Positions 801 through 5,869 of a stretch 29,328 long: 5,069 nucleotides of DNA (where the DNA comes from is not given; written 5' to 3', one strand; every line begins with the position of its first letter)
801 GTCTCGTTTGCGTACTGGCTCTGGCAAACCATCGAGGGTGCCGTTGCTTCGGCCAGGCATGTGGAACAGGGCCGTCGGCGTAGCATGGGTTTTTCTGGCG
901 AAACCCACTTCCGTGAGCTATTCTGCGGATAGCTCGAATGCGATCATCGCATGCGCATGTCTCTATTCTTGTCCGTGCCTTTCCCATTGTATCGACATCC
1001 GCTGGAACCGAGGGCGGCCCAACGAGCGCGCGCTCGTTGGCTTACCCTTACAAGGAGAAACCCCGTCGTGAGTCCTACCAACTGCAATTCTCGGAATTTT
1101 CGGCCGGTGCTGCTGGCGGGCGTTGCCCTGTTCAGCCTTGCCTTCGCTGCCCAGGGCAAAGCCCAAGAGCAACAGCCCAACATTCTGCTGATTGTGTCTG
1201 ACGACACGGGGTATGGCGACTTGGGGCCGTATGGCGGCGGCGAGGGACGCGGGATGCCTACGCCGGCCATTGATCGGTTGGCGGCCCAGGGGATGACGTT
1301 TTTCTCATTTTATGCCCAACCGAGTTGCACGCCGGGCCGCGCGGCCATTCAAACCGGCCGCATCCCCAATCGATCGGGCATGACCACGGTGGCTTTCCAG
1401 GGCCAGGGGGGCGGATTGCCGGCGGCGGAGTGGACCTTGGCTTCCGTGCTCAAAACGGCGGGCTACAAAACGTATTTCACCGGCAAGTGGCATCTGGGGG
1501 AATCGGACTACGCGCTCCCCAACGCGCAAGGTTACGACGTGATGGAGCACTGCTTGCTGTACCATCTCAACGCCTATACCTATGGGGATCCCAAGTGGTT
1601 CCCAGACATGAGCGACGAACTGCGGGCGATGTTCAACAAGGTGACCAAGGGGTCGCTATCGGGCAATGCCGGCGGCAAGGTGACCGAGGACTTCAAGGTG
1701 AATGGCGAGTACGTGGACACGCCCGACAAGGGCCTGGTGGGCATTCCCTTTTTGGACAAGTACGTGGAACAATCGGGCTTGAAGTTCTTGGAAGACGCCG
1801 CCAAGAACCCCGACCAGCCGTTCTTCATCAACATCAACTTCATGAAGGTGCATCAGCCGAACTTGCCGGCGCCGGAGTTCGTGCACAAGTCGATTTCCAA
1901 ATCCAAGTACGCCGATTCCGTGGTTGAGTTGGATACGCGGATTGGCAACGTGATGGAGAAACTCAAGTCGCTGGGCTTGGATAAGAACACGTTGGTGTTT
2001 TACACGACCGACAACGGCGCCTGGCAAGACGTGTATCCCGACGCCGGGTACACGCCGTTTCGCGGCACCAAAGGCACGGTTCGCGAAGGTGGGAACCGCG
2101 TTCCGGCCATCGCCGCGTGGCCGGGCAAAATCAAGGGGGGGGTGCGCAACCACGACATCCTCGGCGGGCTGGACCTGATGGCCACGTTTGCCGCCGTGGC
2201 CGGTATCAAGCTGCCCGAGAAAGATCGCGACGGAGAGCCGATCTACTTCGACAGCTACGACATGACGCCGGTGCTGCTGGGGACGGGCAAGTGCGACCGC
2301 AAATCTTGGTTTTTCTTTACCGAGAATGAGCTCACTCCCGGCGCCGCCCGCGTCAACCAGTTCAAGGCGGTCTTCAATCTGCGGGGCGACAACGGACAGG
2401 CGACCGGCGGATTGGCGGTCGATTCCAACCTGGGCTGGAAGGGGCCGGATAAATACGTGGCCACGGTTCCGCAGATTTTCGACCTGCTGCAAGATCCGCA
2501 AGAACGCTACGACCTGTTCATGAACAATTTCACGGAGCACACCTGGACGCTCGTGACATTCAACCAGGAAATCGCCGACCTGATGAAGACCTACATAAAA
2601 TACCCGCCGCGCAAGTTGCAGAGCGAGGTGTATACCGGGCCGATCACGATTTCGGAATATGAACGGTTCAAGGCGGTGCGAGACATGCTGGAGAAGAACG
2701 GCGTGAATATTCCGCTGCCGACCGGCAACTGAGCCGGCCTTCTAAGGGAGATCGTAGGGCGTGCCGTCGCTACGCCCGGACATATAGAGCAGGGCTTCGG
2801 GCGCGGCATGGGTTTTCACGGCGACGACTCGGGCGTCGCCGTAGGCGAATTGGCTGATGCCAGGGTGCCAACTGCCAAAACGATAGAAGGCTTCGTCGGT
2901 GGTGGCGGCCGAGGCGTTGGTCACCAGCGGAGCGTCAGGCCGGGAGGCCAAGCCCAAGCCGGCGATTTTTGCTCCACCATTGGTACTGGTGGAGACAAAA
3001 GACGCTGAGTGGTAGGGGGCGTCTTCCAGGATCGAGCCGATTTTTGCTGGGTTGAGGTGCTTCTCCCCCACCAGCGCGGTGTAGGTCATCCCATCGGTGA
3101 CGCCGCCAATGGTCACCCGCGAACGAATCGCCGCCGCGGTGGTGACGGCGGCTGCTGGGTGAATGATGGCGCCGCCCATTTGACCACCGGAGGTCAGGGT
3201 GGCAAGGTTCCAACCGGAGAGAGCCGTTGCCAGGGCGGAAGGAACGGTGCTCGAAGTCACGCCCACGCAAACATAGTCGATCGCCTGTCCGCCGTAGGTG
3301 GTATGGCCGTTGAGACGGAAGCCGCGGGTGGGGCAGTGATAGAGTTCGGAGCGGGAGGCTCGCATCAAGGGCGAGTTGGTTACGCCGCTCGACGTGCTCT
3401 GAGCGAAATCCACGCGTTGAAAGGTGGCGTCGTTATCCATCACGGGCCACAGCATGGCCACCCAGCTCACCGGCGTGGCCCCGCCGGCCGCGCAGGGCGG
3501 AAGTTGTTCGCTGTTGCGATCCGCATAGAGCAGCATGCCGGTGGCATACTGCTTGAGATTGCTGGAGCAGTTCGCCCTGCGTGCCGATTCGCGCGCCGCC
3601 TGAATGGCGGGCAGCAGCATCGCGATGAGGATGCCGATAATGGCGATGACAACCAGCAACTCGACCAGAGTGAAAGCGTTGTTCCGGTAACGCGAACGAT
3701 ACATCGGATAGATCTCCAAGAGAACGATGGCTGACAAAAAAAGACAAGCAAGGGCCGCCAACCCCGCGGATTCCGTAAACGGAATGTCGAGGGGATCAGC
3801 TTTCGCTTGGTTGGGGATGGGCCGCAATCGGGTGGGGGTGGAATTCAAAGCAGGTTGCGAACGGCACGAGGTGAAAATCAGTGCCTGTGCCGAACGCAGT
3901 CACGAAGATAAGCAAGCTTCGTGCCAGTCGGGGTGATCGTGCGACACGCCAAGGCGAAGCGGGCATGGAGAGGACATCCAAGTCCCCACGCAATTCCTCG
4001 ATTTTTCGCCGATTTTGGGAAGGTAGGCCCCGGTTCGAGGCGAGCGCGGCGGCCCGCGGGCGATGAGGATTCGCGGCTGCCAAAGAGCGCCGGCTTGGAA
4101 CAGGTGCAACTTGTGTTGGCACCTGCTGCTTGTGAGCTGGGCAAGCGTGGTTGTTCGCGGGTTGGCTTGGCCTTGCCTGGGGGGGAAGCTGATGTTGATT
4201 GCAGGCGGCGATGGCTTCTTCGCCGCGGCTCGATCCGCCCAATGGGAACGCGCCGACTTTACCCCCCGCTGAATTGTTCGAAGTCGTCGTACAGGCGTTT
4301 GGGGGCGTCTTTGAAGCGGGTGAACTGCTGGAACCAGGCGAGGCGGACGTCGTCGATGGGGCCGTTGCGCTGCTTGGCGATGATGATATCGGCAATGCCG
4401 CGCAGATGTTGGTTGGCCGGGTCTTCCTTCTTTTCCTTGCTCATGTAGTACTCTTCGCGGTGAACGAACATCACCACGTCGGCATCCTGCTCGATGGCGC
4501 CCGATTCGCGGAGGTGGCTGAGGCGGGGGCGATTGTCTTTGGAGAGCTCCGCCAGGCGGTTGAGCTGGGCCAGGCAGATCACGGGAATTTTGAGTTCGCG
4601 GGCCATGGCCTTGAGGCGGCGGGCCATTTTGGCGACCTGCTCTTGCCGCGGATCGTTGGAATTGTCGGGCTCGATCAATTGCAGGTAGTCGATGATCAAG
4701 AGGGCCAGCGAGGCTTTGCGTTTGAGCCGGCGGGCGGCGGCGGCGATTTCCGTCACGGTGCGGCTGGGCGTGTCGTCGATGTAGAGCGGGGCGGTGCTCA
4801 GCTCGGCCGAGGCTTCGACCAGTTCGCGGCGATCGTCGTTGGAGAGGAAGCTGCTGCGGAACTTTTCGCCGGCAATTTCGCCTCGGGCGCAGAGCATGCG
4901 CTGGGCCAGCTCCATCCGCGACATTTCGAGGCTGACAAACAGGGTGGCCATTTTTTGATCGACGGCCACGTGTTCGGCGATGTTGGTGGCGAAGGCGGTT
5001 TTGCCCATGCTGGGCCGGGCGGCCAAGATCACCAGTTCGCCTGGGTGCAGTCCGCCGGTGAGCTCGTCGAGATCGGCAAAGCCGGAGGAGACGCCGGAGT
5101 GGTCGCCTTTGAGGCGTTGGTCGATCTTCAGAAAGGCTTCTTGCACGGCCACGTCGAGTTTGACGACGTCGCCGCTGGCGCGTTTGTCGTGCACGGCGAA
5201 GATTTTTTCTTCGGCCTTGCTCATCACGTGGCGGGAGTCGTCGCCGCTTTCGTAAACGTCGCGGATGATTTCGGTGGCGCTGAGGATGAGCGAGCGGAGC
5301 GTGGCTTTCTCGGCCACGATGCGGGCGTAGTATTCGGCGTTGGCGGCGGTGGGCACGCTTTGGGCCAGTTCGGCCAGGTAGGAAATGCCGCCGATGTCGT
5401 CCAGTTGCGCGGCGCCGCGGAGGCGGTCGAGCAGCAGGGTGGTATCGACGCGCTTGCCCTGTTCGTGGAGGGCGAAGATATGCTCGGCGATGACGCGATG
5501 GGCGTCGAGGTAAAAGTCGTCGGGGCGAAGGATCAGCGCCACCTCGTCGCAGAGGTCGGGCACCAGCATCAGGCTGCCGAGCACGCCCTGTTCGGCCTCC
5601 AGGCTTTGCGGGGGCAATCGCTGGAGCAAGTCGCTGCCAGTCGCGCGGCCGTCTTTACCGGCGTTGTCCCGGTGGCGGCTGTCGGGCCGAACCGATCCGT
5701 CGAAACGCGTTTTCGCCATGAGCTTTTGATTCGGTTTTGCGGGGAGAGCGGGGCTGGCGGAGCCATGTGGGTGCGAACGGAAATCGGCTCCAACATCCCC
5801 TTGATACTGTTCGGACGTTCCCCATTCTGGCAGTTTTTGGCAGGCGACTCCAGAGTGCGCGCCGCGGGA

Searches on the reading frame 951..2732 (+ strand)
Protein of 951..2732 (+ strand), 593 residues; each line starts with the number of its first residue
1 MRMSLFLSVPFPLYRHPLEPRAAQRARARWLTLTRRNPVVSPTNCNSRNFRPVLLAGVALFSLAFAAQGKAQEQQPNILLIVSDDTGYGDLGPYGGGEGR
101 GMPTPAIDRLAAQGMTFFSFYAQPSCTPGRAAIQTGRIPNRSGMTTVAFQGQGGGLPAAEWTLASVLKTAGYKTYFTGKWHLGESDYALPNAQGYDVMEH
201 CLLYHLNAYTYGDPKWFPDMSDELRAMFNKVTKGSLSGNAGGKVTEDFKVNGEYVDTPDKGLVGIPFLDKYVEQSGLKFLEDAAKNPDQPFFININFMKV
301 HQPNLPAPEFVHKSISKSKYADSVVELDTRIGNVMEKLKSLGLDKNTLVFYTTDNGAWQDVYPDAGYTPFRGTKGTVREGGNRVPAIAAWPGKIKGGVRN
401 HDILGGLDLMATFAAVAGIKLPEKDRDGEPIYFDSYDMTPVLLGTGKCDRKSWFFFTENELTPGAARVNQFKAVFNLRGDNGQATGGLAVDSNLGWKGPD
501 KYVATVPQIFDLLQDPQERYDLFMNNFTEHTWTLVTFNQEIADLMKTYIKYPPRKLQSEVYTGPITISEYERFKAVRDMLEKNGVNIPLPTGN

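Call 55: search_protein_families(library=pfam, proteins=[window:951-2732:+], max_evalue=0.001)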
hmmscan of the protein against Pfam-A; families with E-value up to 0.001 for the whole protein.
window:951-2732:+ (593 aa): 3 families
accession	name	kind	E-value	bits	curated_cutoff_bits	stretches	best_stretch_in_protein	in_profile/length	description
PF00884.28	Sulfatase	-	1.3e-44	153.1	25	1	76-419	1-301/301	Sulfatase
PF14707.11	Sulfatase_C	-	3.8e-07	31.2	30.9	1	450-551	3-99/127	C-terminal region of aryl-sulfatase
PF16347.10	SGSH_C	-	9.7e-05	23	29.3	0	378-424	12-58/154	N-sulphoglucosamine sulphohydrolase, C-terminal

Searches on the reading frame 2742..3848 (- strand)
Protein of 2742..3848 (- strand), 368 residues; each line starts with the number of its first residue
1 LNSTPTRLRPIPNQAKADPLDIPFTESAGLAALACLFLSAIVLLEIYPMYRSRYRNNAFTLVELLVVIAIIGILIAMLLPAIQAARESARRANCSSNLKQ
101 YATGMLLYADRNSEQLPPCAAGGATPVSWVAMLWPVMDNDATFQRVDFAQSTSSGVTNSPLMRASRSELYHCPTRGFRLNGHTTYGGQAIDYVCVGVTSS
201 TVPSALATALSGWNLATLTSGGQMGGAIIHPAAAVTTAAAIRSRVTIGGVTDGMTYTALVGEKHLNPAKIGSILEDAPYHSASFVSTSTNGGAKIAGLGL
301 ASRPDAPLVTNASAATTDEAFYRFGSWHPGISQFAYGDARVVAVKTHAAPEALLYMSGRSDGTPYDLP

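Call 20: search_protein_families(library=pfam, proteins=[window:2742-3848:-], max_evalue=0.001)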
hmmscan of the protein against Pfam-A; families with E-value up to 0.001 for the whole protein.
window:2742-3848:- (368 aa): 2 families
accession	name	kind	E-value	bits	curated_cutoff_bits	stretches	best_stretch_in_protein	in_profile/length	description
PF07596.16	SBP_bac_10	-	1.8e-22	81.1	23.3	1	83-344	1-261/268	Protein of unknown function (DUF1559)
PF07963.17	N_methyl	-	5.6e-08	32.5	21.2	1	55-79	3-27/27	Prokaryotic N-terminal methylation motif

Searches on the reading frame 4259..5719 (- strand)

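Call 55: search_protein_families(library=pfam, proteins=[window:4259-5719:-], max_evalue=0.001)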
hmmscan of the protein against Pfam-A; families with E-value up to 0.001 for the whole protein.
window:4259-5719:- (486 aa): 5 families
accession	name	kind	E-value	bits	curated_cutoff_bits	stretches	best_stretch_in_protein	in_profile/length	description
PF03796.21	DnaB_C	-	7.5e-100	334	27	1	209-471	1-255/255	DnaB-like helicase C terminal domain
PF00772.26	DnaB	-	2e-32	111.7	23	1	36-137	2-103/103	DnaB-like helicase N terminal domain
PF13481.12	AAA_25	-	4.3e-17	62.8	27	1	214-387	19-191/195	AAA domain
PF06745.19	ATPase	-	5.7e-06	26.3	26.6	1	210-372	1-154/231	KaiC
PF00004.35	AAA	-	0.00037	21.4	21.2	0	230-401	1-124/131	ATPase family associated with various cellular activities (AAA)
